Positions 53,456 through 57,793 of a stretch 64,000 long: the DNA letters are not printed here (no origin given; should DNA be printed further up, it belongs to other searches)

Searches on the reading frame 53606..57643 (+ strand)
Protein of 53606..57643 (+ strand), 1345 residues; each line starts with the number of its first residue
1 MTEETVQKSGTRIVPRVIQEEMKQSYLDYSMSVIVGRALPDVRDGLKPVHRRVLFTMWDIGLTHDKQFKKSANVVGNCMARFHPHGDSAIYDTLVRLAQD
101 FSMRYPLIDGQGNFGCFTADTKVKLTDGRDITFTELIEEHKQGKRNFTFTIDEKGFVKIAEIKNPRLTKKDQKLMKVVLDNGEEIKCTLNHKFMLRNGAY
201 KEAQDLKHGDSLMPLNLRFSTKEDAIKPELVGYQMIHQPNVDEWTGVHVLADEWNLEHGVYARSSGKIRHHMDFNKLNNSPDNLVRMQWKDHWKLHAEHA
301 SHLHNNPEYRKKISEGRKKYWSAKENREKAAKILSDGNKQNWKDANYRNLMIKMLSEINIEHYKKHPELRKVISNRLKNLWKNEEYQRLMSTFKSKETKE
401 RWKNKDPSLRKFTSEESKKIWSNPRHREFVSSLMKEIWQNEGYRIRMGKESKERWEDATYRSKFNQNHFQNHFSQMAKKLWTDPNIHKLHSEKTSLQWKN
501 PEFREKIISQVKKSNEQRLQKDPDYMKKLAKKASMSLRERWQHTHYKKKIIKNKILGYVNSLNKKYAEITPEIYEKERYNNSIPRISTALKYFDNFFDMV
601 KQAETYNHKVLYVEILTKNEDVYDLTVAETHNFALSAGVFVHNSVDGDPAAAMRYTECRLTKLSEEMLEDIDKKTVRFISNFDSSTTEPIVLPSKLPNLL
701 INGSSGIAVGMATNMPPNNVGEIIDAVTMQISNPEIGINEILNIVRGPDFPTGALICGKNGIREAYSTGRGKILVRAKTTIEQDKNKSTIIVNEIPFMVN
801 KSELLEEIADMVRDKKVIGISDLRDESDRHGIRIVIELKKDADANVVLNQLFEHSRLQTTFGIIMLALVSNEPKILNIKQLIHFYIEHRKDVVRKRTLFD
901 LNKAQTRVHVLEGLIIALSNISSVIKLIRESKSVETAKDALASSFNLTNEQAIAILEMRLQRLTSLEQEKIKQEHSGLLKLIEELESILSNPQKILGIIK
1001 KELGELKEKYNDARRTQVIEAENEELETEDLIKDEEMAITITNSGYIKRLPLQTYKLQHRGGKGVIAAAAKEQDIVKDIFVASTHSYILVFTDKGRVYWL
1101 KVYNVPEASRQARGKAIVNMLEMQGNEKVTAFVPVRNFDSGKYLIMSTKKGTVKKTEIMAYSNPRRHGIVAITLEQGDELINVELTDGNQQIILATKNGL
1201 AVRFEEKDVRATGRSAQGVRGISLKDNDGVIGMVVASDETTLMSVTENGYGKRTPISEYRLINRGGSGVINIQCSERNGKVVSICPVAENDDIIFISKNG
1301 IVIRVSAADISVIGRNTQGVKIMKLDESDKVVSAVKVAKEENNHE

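Call 10: search_protein_families(library=pfam, proteins=[window:53606-57643:+], max_evalue=0.00001)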
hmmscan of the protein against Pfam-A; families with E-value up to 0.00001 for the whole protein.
window:53606-57643:+ (1345 aa): 3 families
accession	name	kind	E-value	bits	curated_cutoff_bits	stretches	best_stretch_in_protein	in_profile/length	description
PF00521.26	DNA_topoisoIV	-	1.9e-151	505.2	31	2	645-1003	80-431/432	DNA gyrase/topoisomerase IV, subunit A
PF03989.18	DNA_gyraseA_C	-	1.5e-71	236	27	5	1291-1337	1-47/48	DNA gyrase C-terminal domain, beta-propeller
PF14890.11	Intein_splicing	-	7.2e-25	88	35.8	1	125-643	3-155/155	Intein splicing domain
